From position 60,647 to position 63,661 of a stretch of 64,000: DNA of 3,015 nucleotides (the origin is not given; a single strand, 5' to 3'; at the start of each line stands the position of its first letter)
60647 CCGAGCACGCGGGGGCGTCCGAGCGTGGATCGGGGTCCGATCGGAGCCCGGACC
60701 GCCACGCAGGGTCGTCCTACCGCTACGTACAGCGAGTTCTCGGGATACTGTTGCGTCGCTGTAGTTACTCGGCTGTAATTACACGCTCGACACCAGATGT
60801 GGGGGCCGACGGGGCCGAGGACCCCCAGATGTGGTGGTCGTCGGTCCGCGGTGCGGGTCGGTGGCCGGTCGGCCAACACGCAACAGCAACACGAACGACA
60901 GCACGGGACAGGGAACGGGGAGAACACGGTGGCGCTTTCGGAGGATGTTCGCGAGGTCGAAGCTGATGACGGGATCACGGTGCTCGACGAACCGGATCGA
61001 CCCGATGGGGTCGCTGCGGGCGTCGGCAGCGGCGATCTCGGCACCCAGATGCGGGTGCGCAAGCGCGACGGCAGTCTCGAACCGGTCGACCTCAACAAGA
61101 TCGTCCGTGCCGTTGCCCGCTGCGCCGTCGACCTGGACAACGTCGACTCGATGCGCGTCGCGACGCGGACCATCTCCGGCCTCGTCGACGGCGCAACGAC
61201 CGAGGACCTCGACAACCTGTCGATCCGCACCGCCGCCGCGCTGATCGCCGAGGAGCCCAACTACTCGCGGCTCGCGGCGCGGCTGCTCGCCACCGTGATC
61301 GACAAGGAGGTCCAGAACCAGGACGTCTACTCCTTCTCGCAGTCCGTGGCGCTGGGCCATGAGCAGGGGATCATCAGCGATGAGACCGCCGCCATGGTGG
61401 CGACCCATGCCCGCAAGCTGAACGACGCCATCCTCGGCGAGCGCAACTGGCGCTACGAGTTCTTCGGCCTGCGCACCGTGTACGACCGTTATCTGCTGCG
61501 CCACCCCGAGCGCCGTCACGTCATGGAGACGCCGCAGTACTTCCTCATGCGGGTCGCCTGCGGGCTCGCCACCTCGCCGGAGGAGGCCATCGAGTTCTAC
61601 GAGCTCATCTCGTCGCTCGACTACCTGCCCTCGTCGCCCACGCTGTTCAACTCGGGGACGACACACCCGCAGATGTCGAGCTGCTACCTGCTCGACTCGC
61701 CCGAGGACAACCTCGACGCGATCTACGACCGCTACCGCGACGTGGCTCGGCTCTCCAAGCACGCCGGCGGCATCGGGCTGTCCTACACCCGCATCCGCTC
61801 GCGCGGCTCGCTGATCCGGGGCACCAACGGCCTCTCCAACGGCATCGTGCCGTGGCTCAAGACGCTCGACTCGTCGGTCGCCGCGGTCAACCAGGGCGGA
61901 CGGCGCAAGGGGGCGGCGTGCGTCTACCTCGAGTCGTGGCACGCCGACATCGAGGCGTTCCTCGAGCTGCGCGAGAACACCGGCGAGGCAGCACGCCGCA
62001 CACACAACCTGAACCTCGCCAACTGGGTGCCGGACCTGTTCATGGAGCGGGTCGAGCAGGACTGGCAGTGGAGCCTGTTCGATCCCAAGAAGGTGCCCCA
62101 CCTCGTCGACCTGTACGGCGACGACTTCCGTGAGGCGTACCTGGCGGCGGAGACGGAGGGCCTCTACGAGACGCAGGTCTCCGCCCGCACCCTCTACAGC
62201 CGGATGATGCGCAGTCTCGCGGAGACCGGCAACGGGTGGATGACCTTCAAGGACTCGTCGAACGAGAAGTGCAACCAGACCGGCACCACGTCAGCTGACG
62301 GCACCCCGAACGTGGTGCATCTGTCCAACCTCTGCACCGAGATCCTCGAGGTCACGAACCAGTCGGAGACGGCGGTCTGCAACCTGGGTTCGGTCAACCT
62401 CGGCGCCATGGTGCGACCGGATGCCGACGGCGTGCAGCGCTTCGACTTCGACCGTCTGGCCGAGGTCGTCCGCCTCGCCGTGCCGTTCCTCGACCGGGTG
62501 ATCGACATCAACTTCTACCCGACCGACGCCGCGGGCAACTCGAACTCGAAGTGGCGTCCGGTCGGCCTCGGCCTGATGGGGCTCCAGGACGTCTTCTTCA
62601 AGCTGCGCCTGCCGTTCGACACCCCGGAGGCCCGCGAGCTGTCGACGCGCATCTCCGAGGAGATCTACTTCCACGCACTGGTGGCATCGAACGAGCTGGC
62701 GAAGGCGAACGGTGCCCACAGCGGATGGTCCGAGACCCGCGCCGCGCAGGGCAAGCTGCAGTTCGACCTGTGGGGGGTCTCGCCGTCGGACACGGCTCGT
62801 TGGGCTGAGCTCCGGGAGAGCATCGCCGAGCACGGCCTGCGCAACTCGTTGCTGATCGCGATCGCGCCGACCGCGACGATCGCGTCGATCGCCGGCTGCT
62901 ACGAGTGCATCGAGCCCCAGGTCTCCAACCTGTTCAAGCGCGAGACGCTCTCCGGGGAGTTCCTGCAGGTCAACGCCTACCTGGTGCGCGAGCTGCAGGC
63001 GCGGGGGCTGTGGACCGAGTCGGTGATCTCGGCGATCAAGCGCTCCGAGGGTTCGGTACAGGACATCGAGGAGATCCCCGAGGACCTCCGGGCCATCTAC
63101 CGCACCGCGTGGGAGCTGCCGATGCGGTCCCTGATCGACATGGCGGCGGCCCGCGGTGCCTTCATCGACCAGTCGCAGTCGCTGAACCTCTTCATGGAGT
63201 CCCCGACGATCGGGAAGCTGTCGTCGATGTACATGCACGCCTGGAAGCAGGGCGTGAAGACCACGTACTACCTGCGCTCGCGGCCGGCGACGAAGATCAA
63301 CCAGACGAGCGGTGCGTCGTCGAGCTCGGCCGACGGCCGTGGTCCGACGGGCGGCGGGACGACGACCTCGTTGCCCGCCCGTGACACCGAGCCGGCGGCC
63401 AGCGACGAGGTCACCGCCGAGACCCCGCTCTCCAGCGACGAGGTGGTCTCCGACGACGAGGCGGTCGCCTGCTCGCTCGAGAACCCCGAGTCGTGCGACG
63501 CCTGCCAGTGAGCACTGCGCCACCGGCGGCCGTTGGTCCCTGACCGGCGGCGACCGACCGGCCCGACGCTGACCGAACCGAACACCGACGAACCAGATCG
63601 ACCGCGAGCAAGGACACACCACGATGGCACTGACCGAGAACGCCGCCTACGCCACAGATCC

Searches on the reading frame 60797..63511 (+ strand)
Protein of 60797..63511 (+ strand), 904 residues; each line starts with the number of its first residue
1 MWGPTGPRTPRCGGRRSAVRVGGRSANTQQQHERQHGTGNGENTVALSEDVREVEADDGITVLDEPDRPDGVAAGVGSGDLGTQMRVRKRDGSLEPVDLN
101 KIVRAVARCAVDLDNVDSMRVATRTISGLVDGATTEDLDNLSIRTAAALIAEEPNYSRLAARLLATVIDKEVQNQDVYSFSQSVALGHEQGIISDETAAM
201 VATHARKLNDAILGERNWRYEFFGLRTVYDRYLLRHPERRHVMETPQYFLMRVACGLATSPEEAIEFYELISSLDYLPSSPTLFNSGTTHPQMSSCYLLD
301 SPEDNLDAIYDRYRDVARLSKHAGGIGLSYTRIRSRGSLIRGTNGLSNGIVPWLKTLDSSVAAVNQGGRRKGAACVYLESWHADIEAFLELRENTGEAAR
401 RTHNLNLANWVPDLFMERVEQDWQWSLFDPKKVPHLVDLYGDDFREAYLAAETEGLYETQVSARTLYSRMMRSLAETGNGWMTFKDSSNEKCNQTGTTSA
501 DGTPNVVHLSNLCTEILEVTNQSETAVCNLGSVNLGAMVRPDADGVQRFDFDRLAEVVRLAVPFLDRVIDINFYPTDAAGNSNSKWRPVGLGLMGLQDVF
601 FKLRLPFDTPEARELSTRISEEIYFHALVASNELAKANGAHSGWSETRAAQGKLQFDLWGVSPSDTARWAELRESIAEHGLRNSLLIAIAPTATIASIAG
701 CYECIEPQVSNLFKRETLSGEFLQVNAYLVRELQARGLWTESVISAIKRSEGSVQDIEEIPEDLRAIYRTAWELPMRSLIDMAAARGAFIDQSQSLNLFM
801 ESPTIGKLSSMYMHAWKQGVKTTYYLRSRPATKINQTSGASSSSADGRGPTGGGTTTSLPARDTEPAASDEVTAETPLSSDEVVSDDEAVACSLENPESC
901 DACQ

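Call 14: find_encoding_contigs(protein=window:60797-63511:+, flank=10000, max_places=6)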
Protein window:60797-63511:+ (904 aa): no gene with exactly this product is on record in the collection.

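Call 61: search_protein_families(library=pfam, proteins=[window:60797-63511:+], max_evalue=0.0001)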
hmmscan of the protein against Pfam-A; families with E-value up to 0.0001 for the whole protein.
window:60797-63511:+ (904 aa): 3 families
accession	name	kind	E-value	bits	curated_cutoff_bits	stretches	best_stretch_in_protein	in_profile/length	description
PF02867.20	Ribonuc_red_lgC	-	1.3e-193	644.9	23.9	1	294-826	1-523/523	Ribonucleotide reductase, barrel domain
PF00317.26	Ribonuc_red_lgN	-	1.1e-21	77.1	28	1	220-290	3-76/77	Ribonucleotide reductase, all-alpha domain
PF03477.21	ATP-cone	-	7.7e-12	46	25.8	1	85-166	1-83/88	ATP cone domain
